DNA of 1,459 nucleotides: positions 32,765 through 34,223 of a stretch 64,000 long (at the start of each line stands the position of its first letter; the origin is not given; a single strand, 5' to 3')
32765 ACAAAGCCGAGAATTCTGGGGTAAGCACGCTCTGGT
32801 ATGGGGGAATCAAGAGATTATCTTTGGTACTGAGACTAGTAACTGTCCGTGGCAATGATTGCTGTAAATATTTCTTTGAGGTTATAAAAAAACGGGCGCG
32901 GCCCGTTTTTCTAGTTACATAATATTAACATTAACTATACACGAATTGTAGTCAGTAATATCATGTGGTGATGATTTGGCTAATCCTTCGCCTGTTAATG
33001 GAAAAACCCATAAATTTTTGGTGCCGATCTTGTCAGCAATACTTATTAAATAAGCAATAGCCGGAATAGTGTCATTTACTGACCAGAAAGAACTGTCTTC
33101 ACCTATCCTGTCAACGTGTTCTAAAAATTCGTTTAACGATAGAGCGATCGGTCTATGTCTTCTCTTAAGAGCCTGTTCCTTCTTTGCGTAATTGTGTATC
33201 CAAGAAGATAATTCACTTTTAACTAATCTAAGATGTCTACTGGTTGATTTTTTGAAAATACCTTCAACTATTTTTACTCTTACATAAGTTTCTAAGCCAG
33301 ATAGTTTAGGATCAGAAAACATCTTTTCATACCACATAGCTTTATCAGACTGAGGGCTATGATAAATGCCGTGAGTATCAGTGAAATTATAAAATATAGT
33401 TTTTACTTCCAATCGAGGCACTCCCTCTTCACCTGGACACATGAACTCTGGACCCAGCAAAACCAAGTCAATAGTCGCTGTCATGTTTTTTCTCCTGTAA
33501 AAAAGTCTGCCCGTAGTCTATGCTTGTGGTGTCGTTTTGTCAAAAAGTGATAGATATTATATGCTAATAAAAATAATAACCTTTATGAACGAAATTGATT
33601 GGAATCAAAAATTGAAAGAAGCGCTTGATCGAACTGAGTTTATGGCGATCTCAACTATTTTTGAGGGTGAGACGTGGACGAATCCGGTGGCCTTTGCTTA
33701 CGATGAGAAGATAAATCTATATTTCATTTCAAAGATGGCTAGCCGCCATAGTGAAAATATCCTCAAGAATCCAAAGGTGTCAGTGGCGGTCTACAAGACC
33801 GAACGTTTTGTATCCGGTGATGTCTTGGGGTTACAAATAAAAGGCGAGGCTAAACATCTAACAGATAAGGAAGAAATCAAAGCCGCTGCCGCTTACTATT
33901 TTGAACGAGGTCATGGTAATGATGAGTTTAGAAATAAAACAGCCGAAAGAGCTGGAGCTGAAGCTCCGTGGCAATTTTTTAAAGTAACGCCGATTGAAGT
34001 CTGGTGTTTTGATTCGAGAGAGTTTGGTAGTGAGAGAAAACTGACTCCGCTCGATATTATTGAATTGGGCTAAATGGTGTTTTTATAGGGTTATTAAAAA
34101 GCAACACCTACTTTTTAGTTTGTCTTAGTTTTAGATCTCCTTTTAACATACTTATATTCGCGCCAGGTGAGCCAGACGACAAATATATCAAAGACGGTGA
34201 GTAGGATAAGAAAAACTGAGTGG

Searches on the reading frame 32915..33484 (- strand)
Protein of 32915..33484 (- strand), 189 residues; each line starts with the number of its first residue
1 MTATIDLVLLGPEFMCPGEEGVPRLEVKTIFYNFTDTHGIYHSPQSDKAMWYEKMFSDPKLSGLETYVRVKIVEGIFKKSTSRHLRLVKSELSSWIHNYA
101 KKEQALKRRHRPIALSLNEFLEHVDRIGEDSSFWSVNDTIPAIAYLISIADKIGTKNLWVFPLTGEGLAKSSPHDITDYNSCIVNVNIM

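Call 11: search_protein_families(library=phrogs, proteins=[window:32915-33484:-], max_evalue=0.001)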
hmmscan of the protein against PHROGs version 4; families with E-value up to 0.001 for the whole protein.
window:32915-33484:- (189 aa): 0 families

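Call 43: search_protein_families(library=pfam, proteins=[window:32915-33484:-], max_evalue=0.01)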
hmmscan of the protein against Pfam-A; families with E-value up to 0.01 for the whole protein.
window:32915-33484:- (189 aa): 0 families

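Call 46: find_encoding_contigs(protein=window:32915-33484:-, flank=2500, max_places=8)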
Protein window:32915-33484:- (189 aa): 1 contig read that carries it; 1 place shown.
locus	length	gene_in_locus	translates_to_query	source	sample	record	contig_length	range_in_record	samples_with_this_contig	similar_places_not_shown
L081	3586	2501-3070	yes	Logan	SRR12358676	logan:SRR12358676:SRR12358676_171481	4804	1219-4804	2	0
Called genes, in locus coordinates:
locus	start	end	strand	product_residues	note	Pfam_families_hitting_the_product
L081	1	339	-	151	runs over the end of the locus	-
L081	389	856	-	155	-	PF00293:NUDIX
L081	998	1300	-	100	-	PF08922:DUF1905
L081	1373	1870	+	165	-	PF09900:DUF2127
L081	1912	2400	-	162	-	PF01243:PNPOx_N, PF12900:Pyridox_ox_2 (weak)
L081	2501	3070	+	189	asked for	-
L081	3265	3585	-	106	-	?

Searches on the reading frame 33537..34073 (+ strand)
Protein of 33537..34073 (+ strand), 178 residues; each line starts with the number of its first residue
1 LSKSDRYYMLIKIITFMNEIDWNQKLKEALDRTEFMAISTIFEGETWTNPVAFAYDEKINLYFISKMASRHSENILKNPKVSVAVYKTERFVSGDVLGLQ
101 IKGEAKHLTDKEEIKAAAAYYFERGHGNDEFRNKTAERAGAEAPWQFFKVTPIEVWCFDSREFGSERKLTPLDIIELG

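Call 11: search_protein_families(library=phrogs, proteins=[window:33537-34073:+], max_evalue=0.001)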
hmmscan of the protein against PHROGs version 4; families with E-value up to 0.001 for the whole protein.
window:33537-34073:+ (178 aa): 0 families

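Call 43: search_protein_families(library=pfam, proteins=[window:33537-34073:+], max_evalue=0.01)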
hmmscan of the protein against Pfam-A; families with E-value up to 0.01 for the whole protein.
window:33537-34073:+ (178 aa): 4 families
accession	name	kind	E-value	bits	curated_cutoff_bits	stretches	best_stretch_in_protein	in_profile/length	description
PF01243.27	PNPOx_N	-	8.4e-14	52.4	28.1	1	24-138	3-99/120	Pyridoxamine 5'-phosphate oxidase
PF12900.13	Pyridox_ox_2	-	8.6e-07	29.4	27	1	27-132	6-116/140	Pyridoxamine 5'-phosphate oxidase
PF16242.11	Pyrid_ox_like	-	0.0012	18.8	28.8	1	24-115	4-92/149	Pyridoxamine 5'-phosphate oxidase like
PF13883.13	CREG_beta-barrel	-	0.0029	18.1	27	1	38-159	25-152/167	CREG, beta-barrel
